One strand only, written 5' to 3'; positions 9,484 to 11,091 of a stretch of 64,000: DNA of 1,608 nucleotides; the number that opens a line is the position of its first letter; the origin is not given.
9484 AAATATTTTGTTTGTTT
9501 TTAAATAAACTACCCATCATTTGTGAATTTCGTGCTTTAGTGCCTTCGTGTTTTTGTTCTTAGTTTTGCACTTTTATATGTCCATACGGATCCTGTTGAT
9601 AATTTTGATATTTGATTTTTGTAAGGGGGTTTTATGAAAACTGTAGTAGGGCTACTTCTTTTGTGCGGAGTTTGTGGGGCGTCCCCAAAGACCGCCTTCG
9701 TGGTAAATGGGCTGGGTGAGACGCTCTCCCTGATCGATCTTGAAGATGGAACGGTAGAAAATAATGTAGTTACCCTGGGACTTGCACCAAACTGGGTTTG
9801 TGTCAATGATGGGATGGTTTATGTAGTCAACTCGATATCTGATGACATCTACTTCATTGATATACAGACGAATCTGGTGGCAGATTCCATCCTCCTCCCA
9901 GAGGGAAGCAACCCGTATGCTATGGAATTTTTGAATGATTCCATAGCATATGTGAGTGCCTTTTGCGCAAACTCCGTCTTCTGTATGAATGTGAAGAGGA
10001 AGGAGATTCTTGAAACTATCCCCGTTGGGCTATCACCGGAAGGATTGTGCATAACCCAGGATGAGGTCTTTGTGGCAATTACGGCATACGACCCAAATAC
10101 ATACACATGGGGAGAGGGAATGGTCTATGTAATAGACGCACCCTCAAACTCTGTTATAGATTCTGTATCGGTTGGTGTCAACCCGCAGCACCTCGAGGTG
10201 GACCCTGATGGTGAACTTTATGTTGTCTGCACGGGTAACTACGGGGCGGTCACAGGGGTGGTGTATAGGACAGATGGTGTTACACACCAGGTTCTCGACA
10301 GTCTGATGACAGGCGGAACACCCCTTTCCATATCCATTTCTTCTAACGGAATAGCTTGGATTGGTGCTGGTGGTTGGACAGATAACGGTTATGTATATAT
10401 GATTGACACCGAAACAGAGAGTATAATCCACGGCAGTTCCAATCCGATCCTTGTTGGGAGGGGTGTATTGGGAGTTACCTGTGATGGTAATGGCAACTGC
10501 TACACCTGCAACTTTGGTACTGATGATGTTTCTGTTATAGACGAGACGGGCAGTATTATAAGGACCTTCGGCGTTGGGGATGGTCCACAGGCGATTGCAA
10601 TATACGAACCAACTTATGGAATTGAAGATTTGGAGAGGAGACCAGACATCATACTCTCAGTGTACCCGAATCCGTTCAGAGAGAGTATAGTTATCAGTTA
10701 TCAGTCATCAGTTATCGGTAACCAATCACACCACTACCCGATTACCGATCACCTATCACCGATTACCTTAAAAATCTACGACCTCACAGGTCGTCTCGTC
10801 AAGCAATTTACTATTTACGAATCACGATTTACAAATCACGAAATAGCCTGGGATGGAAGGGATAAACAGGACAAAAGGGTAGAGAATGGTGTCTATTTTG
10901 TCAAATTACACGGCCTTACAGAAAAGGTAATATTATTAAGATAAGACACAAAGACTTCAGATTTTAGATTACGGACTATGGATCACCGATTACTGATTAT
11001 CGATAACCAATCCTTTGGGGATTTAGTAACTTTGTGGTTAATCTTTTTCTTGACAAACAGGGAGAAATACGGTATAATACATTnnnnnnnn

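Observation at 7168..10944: Cobalamin riboswitch -> TonB receptor -> T9SS-anchored beta-propeller: a possible BtuB/BtuG-like B12-capture module with a T9SS anchor instead of a lipid anchor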

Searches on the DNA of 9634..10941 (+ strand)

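Call 28: search_rna_families(sources=[L001, L002, L003, L019, L038, L028, L041, L048, L056, L030, L047, L073, L070, L031, L053, L045], threshold=gathering)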
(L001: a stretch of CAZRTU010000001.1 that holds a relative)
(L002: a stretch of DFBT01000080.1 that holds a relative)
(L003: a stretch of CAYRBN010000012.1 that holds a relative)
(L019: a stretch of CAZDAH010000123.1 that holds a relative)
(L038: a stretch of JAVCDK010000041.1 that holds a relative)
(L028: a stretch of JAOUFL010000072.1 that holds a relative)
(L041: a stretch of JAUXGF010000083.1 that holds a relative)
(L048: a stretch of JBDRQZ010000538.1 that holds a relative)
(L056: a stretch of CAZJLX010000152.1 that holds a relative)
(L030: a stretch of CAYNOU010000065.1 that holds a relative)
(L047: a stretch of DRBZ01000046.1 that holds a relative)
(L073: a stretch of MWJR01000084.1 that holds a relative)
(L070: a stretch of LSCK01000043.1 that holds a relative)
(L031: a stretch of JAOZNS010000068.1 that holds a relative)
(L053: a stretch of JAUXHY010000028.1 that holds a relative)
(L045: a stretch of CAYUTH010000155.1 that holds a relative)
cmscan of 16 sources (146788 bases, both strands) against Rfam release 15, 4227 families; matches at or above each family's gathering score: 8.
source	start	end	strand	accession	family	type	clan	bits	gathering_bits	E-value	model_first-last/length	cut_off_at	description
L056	1062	1249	+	RF00174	Cobalamin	Cis-reg; riboswitch;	CL00101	116.9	31.5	2.7e-28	1-189/189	no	Cobalamin riboswitch aptamer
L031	4158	4350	+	RF00174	Cobalamin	Cis-reg; riboswitch;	CL00101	111.4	31.5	1.1e-26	1-189/189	no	Cobalamin riboswitch aptamer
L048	496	730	+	RF00174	Cobalamin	Cis-reg; riboswitch;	CL00101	105.3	31.5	5.7e-25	1-189/189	no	Cobalamin riboswitch aptamer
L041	3333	3547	+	RF00174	Cobalamin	Cis-reg; riboswitch;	CL00101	100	31.5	1.9e-23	1-189/189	no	Cobalamin riboswitch aptamer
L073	331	627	+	RF00174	Cobalamin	Cis-reg; riboswitch;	CL00101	96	31.5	2.6e-22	1-189/189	no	Cobalamin riboswitch aptamer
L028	4123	4310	+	RF00174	Cobalamin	Cis-reg; riboswitch;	CL00101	86.5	31.5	1.4e-19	1-189/189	no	Cobalamin riboswitch aptamer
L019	1166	1346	+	RF00174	Cobalamin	Cis-reg; riboswitch;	CL00101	65.1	31.5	1.9e-13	1-189/189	no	Cobalamin riboswitch aptamer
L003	4388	4468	+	RF01689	AdoCbl-II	Cis-reg; riboswitch;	CL00101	51.7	36.5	2.6e-09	1-81/81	no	AdoCbl-II (Cobalamin/B12) riboswitch aptamer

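Call 40: search_rna_families(sources=[L001, L002, L038, L030, L047, L045, L053], threshold=evalue, max_evalue=0.05)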
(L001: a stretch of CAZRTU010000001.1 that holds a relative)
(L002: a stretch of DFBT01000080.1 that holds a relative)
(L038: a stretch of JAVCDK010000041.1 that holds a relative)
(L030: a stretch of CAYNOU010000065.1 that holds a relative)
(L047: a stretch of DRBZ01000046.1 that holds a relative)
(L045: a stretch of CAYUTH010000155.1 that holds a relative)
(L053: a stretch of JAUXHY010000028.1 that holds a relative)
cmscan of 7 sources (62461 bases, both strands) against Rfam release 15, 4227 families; matches with E-value up to 0.05: 2.
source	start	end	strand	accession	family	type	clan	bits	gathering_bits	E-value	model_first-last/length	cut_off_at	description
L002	4534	4612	+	RF01689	AdoCbl-II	Cis-reg; riboswitch;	CL00101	32.1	36.5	0.0012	1-81/81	no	AdoCbl-II (Cobalamin/B12) riboswitch aptamer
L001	4701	4778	+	RF01689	AdoCbl-II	Cis-reg; riboswitch;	CL00101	31.5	36.5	0.002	1-81/81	no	AdoCbl-II (Cobalamin/B12) riboswitch aptamer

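Call 68: search_rna_families(sources=[L004, L005, L006, L050, L064, L071], threshold=evalue, max_evalue=0.05)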
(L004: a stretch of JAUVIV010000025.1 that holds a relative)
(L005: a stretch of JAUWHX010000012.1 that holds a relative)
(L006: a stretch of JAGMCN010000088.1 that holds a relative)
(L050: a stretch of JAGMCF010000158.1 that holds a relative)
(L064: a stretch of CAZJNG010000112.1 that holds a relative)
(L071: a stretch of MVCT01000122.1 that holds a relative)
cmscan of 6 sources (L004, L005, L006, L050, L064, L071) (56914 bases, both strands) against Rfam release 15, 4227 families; matches with E-value up to 0.05: 0.
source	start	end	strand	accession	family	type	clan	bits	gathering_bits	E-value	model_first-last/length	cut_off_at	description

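Call 71: search_rna_families(sources=[L026, L040, L042, L062, L067, L072, L079, L029, L007, L010], threshold=gathering)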
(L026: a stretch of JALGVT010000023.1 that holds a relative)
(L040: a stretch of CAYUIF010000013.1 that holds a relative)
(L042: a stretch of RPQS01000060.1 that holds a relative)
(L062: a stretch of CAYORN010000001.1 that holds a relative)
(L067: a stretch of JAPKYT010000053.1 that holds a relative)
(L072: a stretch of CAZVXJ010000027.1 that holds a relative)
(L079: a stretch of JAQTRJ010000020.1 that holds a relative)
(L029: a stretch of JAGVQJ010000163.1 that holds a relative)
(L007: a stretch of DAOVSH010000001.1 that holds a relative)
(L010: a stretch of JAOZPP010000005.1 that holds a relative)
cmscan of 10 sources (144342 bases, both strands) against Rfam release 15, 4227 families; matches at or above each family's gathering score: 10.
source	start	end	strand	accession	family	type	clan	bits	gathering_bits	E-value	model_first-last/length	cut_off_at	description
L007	2480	2647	+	RF00174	Cobalamin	Cis-reg; riboswitch;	CL00101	97.5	31.5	9.5e-23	1-189/189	no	Cobalamin riboswitch aptamer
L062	2288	2425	+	RF00174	Cobalamin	Cis-reg; riboswitch;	CL00101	93.9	31.5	1e-21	1-189/189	no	Cobalamin riboswitch aptamer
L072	2252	2385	+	RF00174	Cobalamin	Cis-reg; riboswitch;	CL00101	91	31.5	7e-21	1-189/189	no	Cobalamin riboswitch aptamer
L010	5657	5881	+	RF00174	Cobalamin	Cis-reg; riboswitch;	CL00101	90.4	31.5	1e-20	1-189/189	no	Cobalamin riboswitch aptamer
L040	2283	2420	+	RF00174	Cobalamin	Cis-reg; riboswitch;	CL00101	87.8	31.5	6e-20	1-189/189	no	Cobalamin riboswitch aptamer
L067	2315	2456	+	RF00174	Cobalamin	Cis-reg; riboswitch;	CL00101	87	31.5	9.6e-20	1-189/189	no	Cobalamin riboswitch aptamer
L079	814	952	+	RF00174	Cobalamin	Cis-reg; riboswitch;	CL00101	86.9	31.5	1e-19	1-189/189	no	Cobalamin riboswitch aptamer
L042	1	119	+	RF00174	Cobalamin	Cis-reg; riboswitch;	CL00101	74.2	31.5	4.4e-16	22-189/189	5'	Cobalamin riboswitch aptamer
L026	2184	2306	+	RF00174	Cobalamin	Cis-reg; riboswitch;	CL00101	55.7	31.5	8.6e-11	1-189/189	no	Cobalamin riboswitch aptamer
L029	2047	2158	+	RF00174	Cobalamin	Cis-reg; riboswitch;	CL00101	35.1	31.5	7e-05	1-189/189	no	Cobalamin riboswitch aptamer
